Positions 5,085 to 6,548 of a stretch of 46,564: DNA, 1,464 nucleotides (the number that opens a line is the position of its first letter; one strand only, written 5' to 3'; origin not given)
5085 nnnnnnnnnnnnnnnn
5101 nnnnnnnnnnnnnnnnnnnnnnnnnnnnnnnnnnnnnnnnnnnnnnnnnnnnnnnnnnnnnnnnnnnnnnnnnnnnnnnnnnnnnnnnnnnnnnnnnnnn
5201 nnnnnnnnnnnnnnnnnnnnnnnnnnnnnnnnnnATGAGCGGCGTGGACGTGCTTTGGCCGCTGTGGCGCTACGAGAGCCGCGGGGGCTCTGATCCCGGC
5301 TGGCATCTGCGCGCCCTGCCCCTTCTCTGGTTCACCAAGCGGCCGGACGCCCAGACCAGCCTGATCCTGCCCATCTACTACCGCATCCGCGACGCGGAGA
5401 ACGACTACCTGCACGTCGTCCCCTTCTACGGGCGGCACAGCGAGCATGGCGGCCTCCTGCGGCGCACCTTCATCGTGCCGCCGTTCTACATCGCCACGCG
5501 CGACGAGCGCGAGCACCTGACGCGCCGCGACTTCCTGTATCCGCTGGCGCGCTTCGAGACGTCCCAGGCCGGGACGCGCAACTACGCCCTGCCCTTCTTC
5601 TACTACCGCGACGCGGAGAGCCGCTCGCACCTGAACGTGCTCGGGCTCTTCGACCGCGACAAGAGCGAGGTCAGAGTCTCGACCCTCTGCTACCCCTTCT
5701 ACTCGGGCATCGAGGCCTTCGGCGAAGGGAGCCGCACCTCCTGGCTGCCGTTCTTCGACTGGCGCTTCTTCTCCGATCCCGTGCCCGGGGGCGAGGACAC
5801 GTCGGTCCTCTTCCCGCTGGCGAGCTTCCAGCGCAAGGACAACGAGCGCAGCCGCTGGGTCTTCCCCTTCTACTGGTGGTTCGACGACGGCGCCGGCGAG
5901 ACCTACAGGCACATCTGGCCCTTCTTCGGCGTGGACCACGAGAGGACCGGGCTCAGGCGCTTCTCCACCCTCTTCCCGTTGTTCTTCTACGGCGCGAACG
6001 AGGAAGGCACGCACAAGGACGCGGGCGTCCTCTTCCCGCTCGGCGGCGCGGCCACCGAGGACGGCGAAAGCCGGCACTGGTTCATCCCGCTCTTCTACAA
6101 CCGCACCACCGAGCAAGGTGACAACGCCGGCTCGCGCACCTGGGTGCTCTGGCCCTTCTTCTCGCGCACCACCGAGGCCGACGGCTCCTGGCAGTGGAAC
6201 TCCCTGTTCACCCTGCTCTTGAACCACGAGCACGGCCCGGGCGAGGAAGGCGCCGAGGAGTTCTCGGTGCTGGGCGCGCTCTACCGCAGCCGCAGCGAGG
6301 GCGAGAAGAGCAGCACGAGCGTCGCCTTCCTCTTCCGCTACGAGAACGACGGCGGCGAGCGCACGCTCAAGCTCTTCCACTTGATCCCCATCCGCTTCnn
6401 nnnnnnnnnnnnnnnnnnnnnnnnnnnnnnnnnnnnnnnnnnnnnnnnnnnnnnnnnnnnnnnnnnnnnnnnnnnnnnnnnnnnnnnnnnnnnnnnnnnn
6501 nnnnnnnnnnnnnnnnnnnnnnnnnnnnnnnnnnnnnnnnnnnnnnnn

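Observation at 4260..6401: Novel tandem-repeat protein with about 30 copies of an aromatic-Pro-aromatic motif and a C-terminal Phe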

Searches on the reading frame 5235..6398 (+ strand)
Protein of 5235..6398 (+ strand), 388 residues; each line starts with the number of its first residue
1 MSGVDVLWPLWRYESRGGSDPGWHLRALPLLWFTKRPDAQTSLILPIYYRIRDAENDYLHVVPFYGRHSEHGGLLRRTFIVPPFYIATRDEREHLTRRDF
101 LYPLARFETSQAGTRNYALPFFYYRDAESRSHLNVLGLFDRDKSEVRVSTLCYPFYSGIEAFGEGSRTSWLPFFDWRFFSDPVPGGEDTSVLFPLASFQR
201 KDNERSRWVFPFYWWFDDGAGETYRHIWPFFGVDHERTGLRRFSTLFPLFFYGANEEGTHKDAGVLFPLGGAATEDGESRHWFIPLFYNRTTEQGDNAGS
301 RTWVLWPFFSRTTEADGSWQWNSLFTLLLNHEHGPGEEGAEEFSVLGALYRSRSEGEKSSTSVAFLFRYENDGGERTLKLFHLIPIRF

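Call 61: predict_structure(alignment_id=A2)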
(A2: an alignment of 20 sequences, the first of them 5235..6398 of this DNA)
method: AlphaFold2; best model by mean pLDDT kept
length: 388 residues; sequences in the alignment: 20
mean_pLDDT: 86.2   pTM: 0.52
mean pLDDT of the five models: 86.2, 85.4, 79.1, 77.8, 69.1
residues with pLDDT >= 90: 181; 70-90: 166; 50-70: 37; < 50: 4
segments of 3 or more residues with pLDDT < 50: none
pLDDT, mean of each block of 10 residues (from residue 1): 64 70 64 68 80 88 88 91 85 93 90 93 93 93 93 92 90 82 85 90 91 91 92 93 94 93 95 94 94 87 87 89 85 76 82 87 86 87 60
secondary structure, 60 per line:
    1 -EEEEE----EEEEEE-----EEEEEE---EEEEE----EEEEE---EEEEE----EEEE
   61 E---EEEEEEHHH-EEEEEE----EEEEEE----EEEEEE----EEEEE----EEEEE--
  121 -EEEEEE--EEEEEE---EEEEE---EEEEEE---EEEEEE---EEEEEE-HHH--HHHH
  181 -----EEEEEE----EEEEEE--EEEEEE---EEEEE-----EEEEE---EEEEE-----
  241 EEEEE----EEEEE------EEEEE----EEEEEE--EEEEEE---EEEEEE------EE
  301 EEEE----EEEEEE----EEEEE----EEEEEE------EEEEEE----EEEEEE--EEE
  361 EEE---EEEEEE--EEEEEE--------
elements in order: E2-6 E11-16 E22-27 E31-35 E40-44 E48-52 E57-61 E65-70 E75-80 E85-90 E95-100 E105-109 E114-118 E122-127 E130-135 E139-143 E147-152 E156-161 E165-170 H177-180 E186-191 E196-201 E204-209 E213-217 E223-227 E231-235 E241-245 E250-254 E261-265 E270-275 E278-283 E287-292 E299-304 E309-314 E319-323 E328-333 E340-345 E350-355 E358-363 E367-372 E375-380
